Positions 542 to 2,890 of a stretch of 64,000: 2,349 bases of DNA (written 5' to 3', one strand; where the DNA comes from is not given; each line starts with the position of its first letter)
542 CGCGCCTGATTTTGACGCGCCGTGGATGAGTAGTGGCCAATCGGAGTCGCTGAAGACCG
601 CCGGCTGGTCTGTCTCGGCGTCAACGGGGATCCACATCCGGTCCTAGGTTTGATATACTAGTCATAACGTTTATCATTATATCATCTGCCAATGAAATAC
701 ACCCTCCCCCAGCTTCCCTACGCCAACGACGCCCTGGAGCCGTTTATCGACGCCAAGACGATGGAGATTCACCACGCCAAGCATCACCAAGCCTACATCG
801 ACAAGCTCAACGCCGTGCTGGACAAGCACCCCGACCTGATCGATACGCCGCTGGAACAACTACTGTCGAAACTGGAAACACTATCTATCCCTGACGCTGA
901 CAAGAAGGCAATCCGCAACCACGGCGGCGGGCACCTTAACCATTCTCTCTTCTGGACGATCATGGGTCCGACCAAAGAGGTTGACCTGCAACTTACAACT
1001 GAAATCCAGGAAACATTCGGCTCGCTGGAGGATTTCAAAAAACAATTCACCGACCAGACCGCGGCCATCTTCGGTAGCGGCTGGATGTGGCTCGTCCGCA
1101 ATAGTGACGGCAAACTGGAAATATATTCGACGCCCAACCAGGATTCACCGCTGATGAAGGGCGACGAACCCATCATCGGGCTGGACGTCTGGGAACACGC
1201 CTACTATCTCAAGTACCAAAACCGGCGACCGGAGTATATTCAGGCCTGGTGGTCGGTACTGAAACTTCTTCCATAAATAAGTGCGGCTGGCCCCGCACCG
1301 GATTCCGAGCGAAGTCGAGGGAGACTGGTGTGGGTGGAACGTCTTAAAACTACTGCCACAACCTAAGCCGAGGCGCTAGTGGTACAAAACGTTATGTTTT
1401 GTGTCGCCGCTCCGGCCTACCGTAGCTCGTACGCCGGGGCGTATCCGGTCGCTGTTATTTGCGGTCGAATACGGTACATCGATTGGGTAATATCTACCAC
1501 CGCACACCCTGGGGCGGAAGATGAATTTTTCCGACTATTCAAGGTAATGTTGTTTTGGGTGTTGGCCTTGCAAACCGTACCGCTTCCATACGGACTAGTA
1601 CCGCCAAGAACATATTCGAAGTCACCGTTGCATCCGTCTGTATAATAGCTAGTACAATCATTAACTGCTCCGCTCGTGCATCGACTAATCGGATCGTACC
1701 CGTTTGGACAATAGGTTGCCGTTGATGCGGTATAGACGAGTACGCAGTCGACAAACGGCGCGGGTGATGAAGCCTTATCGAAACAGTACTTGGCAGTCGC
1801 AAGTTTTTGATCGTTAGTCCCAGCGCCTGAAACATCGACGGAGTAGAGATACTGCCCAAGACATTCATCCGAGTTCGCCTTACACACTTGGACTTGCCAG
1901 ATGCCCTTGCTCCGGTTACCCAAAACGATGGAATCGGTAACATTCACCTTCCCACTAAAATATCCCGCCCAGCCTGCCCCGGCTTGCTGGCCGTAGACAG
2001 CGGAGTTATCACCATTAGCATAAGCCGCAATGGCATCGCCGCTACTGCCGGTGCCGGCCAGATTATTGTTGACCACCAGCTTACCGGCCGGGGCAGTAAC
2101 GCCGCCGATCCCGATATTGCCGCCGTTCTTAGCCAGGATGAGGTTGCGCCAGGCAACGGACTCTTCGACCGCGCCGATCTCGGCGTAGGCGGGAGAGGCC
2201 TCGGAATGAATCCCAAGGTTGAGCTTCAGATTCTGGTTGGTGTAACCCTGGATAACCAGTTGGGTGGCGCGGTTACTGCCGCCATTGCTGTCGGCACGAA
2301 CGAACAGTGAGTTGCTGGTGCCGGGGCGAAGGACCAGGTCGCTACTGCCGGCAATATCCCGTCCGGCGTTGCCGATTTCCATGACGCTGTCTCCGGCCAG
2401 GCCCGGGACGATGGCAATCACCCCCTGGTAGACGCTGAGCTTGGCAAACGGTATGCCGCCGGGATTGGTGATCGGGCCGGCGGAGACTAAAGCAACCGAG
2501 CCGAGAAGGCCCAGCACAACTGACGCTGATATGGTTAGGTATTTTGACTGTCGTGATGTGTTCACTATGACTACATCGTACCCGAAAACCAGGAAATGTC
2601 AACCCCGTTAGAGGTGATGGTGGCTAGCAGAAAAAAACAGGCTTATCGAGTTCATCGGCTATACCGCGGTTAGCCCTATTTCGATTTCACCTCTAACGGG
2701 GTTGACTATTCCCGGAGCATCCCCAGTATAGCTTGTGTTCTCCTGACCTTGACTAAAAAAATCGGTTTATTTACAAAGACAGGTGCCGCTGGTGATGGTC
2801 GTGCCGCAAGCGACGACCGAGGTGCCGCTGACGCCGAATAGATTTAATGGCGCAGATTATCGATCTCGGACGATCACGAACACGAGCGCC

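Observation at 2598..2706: Long variant of the same repeat with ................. termini; the terminal TTGAC can act as a -35 box and would give leaderless or outward-reading transcripts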

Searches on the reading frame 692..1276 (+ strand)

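Call 52: search_protein_families(library=pfam, proteins=[window:692-1276:+], max_evalue=0.00001)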
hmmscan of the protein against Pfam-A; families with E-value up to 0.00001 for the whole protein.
window:692-1276:+ (194 aa): 2 families
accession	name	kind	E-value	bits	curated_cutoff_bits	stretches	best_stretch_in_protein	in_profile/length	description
PF02777.23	Sod_Fe_C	-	1.2e-38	131.7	20.9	1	100-190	4-94/102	Iron/manganese superoxide dismutases, C-terminal domain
PF00081.27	Sod_Fe_N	-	4.5e-30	104.4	27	1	2-91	1-81/82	Iron/manganese superoxide dismutases, alpha-hairpin domain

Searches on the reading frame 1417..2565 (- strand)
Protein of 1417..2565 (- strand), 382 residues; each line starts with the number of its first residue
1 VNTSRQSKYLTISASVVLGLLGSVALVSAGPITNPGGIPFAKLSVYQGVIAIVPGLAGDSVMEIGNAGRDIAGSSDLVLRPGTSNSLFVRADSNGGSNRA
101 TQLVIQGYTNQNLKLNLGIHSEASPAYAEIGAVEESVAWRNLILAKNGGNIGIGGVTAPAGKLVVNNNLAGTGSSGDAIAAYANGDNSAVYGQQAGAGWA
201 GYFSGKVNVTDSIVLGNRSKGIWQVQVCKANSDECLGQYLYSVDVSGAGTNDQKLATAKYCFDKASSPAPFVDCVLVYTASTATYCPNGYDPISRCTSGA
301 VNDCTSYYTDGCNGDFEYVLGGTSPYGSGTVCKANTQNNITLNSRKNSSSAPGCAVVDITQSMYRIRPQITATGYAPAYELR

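Call 16: search_protein_families(library=pfam, proteins=[window:1417-2565:-])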
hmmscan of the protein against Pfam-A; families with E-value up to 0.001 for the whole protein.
window:1417-2565:- (382 aa): 0 families

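Call 40: find_encoding_contigs(protein=window:1417-2565:-, flank=3000, max_places=8)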
Protein window:1417-2565:- (382 aa): no gene with exactly this product is on record in the collection.

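Call 58: find_homologous_proteins(query=window:1417-2565:-, max_evalue=1e-10)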
Query window:1417-2565:- (382 aa): 20 proteins with E <= 1e-10 among 8000 candidates.
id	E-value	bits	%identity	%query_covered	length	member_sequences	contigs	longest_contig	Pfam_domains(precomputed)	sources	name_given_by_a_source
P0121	5.2e-238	807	100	96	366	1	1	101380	-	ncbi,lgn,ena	ncbi:MAG: hypothetical protein AAB402_03505 [Patescibacteria group bacterium]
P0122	6.1e-61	225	40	100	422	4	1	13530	-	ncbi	-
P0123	5.3e-52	195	38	96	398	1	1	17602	-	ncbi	-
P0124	6.7e-50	189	37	93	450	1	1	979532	-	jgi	-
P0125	5.7e-48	182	45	65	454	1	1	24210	-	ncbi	-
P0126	2.6e-45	173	52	33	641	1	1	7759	-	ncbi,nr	ncbi:MAG: hypothetical protein HY976_03880 [Candidatus Kerfeldbacteria bacterium]|nr:hypothetical pr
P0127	4.7e-45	173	37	61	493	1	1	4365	-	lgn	-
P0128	5.7e-43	166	38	58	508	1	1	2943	-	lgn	-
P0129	7.8e-42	162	38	99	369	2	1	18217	-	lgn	-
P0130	4.0e-36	143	35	60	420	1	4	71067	-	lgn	-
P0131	2.6e-31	127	59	19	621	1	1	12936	-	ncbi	-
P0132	3.9e-31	127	40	62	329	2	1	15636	-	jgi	-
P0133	1.0e-26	112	43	55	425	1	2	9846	-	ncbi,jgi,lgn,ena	-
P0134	6.7e-16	77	40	46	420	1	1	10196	-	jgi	jgi:hypothetical protein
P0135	1.8e-15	75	78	15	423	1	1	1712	-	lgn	-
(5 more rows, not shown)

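Call 60: find_encoding_contigs(protein=P0122, flank=2500, max_places=2)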
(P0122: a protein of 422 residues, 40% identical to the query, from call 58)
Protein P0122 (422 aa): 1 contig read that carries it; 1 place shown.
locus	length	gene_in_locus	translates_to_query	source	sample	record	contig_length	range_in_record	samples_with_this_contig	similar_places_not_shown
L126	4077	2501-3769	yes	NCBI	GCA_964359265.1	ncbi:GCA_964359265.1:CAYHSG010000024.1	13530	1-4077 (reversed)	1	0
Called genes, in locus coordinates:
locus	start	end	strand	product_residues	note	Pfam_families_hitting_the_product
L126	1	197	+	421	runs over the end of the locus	PF00266:Aminotran_5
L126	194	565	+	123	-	PF01592:NifU_N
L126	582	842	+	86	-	-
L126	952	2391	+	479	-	-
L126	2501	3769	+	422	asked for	-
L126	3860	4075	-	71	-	?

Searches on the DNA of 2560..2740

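Call 24: search_rna_families(source=window, start=2560, end=2740, threshold=evalue, max_evalue=10)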
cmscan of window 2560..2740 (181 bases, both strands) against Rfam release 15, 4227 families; matches with E-value up to 10: 1.
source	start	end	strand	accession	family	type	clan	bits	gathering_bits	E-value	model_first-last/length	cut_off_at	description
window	2599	2706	+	RF04164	MIR1507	Gene; miRNA;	-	12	73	6.4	1-107/107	no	MIR1507 microRNA precursor family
